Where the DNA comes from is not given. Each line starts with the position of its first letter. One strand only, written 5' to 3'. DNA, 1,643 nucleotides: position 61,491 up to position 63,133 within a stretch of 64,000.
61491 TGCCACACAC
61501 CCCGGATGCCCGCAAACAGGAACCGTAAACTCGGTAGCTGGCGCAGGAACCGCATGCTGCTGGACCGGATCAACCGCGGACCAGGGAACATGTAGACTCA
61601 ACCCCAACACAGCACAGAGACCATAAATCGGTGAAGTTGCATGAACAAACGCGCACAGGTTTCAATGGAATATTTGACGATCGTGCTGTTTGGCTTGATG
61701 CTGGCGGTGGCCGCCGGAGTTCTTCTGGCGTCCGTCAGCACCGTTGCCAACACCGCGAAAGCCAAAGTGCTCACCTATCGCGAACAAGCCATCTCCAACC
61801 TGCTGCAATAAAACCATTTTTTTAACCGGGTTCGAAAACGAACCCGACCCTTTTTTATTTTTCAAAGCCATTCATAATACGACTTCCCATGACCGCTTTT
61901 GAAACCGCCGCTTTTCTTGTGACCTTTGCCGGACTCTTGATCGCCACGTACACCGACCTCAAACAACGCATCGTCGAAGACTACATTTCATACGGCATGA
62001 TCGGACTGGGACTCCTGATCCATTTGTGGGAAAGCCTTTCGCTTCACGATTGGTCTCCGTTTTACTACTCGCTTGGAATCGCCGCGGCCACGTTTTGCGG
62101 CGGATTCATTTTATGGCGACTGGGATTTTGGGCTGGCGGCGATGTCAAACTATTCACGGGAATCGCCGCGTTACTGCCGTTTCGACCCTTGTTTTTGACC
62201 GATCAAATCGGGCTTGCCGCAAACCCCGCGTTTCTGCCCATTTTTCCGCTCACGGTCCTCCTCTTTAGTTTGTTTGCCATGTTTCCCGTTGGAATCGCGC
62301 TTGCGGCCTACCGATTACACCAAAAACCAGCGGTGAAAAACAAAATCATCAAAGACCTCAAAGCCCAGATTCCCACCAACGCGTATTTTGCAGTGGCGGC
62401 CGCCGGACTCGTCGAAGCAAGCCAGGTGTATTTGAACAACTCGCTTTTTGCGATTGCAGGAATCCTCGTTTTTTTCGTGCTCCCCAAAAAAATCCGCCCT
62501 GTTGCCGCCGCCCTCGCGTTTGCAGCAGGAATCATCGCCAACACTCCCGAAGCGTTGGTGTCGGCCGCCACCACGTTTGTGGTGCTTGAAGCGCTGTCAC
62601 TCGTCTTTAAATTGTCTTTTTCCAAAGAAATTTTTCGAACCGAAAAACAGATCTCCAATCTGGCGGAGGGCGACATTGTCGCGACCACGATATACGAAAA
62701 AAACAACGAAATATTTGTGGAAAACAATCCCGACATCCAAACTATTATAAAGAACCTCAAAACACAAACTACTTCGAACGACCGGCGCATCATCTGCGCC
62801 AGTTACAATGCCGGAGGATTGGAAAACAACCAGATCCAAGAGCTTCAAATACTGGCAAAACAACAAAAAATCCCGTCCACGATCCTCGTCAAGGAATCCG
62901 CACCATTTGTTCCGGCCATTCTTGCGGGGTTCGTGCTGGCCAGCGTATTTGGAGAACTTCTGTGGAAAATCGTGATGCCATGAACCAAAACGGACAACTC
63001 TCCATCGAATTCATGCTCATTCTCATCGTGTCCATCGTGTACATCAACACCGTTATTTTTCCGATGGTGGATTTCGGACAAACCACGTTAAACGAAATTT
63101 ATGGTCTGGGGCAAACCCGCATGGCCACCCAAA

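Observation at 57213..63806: Complete Epd/Tad-like archaeal type IV pilus locus with split platform proteins and sub-60-aa pilins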

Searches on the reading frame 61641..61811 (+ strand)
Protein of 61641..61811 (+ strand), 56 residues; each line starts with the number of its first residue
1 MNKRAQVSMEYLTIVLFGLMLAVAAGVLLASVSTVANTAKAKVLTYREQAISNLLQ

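Call 3: search_protein_families(library=pfam, proteins=[window:61641-61811:+], max_evalue=1)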
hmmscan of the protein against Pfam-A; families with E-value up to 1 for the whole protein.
window:61641-61811:+ (56 aa): 3 families
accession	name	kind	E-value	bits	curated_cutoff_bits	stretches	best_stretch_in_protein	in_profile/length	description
PF04021.17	Class_IIIsignal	-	0.0056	17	23.7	1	3-27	1-23/27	Class III signal peptide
PF02687.27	FtsX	-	0.012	16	25.5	1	5-36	45-76/120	FtsX-like permease C-terminal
PF01917.21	Arch_flagellin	-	0.073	13.8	29.5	1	20-54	17-51/162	Archaebacterial flagellin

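Call 4: search_protein_families(library=ncbifam, proteins=[window:61641-61811:+], max_evalue=1)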
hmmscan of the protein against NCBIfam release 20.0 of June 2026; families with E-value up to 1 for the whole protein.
window:61641-61811:+ (56 aa): 0 families

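Call 49: find_homologous_proteins(query=A1, max_evalue=0.001)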
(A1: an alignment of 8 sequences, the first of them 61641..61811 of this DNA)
Query A1 (8 sequences) (56 aa, profile of the alignment): 250 proteins with E <= 0.001 among 1294 candidates; the best 120 are listed.
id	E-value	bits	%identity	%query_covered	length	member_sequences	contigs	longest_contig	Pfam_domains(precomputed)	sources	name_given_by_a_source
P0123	8.5e-23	98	36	98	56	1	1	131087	-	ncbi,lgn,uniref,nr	ncbi:MAG: hypothetical protein HY544_03370 [Candidatus Diapherotrites archaeon]|uniref:Class III sig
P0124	1.1e-22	98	35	96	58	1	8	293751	-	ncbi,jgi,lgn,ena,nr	ncbi:MAG TPA: hypothetical protein VJG83_06085 [archaeon]|nr:hypothetical protein [archaeon]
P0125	1.1e-22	98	38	98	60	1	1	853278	-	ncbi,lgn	-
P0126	3.3e-22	96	42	98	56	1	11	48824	-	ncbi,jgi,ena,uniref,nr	ncbi:MAG TPA: hypothetical protein HA254_06295 [Candidatus Diapherotrites archaeon]|uniref:Class III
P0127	3.4e-22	96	84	100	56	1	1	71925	-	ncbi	-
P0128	4.8e-22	96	48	100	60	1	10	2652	-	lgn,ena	-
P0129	7.7e-22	95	38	98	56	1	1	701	-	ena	-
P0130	1.3e-21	94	42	98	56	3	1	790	-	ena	-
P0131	1.6e-21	94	44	98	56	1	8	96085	-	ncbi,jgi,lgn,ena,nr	ncbi:MAG TPA: hypothetical protein VJH23_00670 [archaeon]|nr:hypothetical protein [archaeon]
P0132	1.8e-21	94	46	100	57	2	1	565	-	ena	-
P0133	2.1e-21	93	42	98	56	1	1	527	-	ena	-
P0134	7.6e-21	92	44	98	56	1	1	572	-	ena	-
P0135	8.6e-21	92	42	98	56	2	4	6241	-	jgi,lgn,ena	-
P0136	1.5e-20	91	48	100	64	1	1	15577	PF04021.18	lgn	-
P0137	1.7e-20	91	40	98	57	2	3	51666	-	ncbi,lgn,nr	ncbi:MAG: hypothetical protein HY393_00235 [Candidatus Diapherotrites archaeon]|nr:hypothetical prot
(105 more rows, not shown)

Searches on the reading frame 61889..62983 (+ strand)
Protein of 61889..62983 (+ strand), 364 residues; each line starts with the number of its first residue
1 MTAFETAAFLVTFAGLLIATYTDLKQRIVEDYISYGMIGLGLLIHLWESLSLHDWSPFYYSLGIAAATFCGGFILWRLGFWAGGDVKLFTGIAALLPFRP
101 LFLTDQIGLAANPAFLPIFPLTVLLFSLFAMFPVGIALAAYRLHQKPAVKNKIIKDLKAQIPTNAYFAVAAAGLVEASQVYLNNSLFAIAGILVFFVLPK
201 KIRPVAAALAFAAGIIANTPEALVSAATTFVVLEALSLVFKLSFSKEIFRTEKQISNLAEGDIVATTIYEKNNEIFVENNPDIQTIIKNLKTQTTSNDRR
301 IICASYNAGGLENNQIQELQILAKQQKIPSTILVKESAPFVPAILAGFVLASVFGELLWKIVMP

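Call 3: search_protein_families(library=pfam, proteins=[window:61889-62983:+], max_evalue=1)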
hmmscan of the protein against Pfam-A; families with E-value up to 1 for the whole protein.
window:61889-62983:+ (364 aa): 4 families
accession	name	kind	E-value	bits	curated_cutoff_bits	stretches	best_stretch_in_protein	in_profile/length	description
PF06819.16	Arc_PepC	-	1.1e-13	51.8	23.4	1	230-332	3-108/110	Archaeal Peptidase A24 C-terminal Domain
PF01478.23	Peptidase_A24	-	1.6e-13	51.4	26.5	1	10-131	1-100/104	Type IV leader peptidase family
PF06847.16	Arc_PepC_II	-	2e-05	25.5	29.9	1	301-356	36-92/93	Archaeal Peptidase A24 C-terminus Type II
PF11076.13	YbhQ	-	0.0017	18.8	27.4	1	141-194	56-109/132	Putative inner membrane protein YbhQ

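Call 4: search_protein_families(library=ncbifam, proteins=[window:61889-62983:+], max_evalue=1)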
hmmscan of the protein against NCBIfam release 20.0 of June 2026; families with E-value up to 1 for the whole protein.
window:61889-62983:+ (364 aa): 4 families
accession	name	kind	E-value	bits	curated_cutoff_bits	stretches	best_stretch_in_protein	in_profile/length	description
NF040695.1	FlaK_Arch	equivalog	1.1e-18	67.7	330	1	9-152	3-147/230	preflagellin peptidase FlaK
NF053826.1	PrePilPeptEppA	equivalog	1.4e-16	60.8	450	2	225-351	203-328/334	prepilin peptidase EppA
NF004812.0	PRK06161.1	equivalog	0.023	15.2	93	1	126-192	10-75/92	K+/H+ antiporter subunit F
NF001314.0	PRK00258.2-2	equivalog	0.087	11.8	248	1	219-302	45-130/290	shikimate dehydrogenase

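Call 26: search_solved_structures(query=window:61889-62983:+, max_evalue=1, show_alignments=1)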
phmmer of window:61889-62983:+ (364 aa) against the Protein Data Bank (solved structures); distinct sequences matched with E-value up to 1: 2.
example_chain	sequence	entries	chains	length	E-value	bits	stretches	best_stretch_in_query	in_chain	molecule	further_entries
3s0x_A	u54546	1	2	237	1.4e-10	44.5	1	9-132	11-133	Peptidase A24B, FlaK domain protein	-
5a9h_A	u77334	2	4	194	0.11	15.4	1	245-336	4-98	SOLUTE CARRIER FAMILY 15 MEMBER 2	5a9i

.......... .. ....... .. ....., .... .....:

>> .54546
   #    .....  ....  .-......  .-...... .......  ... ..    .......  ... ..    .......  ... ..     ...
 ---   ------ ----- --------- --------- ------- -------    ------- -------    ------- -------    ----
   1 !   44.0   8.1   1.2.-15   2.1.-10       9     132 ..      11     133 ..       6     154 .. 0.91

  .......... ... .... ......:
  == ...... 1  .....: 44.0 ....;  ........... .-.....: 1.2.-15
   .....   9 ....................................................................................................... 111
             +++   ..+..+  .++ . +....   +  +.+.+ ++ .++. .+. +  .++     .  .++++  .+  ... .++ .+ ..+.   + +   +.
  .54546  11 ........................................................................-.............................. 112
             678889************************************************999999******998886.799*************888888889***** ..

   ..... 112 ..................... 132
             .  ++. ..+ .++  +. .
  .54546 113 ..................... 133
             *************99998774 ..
